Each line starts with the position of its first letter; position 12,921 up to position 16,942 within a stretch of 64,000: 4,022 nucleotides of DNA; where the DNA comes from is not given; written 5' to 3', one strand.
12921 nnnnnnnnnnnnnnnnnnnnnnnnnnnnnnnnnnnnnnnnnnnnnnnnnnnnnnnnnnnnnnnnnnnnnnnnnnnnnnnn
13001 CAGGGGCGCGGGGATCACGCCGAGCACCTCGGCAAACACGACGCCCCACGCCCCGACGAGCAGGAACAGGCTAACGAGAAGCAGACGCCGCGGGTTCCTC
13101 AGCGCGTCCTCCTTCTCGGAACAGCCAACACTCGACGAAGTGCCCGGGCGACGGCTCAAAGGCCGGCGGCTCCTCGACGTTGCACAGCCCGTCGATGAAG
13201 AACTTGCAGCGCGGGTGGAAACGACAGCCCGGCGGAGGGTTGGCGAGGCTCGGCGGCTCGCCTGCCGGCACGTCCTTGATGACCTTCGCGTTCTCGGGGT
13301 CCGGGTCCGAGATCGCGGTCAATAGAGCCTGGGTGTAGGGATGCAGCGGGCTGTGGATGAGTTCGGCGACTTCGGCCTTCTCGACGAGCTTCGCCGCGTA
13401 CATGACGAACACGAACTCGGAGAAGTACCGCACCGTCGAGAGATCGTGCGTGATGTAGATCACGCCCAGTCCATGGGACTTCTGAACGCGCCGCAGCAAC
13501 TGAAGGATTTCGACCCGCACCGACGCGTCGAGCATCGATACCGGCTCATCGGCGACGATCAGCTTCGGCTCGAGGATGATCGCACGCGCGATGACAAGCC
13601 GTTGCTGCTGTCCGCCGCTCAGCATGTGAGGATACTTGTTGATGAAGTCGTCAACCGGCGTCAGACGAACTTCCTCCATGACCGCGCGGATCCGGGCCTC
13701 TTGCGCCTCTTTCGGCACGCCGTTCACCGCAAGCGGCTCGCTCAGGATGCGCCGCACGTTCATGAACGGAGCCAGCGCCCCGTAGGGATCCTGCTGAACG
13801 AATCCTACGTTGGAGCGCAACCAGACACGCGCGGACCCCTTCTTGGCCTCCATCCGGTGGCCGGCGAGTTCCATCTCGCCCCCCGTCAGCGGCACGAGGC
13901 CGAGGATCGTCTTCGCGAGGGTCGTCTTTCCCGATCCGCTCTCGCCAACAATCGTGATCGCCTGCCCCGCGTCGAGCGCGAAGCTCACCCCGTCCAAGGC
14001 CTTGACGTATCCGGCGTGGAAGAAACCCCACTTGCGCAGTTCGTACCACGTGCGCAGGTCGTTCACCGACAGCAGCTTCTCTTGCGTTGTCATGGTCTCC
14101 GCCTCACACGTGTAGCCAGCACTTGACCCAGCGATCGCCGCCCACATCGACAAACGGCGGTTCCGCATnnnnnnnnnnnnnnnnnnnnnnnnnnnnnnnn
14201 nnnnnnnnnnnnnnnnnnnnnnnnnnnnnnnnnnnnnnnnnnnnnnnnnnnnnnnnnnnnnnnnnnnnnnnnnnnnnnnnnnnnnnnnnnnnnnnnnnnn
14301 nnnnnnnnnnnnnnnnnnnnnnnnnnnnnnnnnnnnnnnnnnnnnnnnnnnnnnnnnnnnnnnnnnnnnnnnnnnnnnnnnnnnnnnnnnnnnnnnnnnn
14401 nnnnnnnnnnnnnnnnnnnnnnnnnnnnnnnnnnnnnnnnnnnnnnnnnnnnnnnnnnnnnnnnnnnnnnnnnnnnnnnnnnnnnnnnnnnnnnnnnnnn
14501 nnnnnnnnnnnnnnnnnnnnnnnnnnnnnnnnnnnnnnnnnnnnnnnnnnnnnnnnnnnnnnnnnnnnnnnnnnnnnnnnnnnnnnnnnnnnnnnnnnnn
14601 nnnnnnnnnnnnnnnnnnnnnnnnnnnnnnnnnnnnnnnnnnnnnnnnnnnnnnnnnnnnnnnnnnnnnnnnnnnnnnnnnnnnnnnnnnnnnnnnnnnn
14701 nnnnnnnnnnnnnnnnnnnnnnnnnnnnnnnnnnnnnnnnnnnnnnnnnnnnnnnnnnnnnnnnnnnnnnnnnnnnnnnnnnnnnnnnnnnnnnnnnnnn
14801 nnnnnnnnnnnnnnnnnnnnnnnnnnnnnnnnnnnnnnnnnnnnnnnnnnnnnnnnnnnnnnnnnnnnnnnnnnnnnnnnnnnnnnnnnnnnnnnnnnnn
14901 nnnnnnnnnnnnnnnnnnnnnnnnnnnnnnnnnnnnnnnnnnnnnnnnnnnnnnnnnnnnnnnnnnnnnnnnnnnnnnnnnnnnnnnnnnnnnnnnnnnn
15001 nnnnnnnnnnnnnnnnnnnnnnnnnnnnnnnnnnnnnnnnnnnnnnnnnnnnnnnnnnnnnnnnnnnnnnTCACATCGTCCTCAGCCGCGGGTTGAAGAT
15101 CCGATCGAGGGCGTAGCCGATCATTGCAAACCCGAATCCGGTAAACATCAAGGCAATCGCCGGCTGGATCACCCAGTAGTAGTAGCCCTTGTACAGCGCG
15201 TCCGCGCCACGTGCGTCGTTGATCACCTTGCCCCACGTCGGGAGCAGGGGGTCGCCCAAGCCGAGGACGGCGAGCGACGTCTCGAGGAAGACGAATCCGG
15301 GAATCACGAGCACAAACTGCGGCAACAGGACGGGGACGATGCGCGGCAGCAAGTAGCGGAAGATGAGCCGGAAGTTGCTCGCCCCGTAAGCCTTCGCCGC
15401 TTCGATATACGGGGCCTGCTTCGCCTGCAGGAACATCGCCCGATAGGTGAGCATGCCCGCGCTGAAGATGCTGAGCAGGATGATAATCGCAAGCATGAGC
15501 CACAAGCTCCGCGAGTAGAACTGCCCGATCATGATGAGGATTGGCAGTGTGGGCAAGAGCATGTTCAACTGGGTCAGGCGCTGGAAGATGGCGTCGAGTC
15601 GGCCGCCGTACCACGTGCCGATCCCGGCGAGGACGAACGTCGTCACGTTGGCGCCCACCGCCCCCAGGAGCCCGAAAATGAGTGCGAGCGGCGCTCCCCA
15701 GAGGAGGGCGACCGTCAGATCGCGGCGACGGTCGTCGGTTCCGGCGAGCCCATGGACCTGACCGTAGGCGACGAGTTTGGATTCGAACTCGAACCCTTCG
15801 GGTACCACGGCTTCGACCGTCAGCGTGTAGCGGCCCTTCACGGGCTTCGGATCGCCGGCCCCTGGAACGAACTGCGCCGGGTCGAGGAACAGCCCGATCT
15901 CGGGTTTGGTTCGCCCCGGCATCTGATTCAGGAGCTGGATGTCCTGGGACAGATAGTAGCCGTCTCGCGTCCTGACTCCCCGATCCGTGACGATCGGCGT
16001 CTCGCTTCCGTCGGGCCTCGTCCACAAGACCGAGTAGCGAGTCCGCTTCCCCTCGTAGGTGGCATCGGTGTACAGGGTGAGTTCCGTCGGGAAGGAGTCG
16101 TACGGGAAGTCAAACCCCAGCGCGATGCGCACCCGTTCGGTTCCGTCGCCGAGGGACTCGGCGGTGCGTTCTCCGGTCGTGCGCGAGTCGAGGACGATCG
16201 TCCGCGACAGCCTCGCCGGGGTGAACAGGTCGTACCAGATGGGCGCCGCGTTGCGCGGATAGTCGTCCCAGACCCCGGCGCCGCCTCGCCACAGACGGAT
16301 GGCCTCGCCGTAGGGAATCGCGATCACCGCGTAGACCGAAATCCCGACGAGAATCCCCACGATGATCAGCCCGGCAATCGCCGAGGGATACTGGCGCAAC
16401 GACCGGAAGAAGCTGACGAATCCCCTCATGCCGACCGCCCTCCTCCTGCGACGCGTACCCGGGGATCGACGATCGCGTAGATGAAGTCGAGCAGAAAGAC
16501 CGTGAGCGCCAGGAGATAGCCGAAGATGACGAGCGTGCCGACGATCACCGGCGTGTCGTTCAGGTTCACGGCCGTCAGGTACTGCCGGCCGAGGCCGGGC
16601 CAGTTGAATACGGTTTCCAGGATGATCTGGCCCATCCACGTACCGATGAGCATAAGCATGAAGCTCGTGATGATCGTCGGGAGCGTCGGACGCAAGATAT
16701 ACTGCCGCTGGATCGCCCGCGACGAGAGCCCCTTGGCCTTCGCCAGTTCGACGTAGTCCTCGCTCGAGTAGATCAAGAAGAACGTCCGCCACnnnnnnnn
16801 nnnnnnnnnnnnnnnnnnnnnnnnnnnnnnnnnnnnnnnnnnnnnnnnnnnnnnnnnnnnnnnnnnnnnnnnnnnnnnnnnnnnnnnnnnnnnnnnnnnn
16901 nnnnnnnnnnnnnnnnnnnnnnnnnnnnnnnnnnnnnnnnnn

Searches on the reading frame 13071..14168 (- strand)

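Call 72: search_protein_families(library=pfam, proteins=[window:13071-14168:-], max_evalue=0.000001)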
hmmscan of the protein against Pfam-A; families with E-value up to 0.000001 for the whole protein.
window:13071-14168:- (365 aa): 2 families
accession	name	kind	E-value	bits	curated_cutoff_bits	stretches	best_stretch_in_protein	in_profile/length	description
PF00005.33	ABC_tran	-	7.4e-31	108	25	1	58-210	1-136/137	ABC transporter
PF08352.17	oligo_HPY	-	2.2e-16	60.4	27.1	1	262-324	1-61/65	Oligopeptide/dipeptide transporter, C-terminal region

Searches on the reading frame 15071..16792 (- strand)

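Call 72: search_protein_families(library=pfam, proteins=[window:15071-16792:-], max_evalue=0.000001)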
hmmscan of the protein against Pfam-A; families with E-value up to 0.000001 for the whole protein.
window:15071-16792:- (573 aa): 1 family
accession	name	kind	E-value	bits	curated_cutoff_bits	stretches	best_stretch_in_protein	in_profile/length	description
PF00528.27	BPD_transp_1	-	3.2e-19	69.8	26.4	1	389-571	8-183/184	Binding-protein-dependent transport system inner membrane component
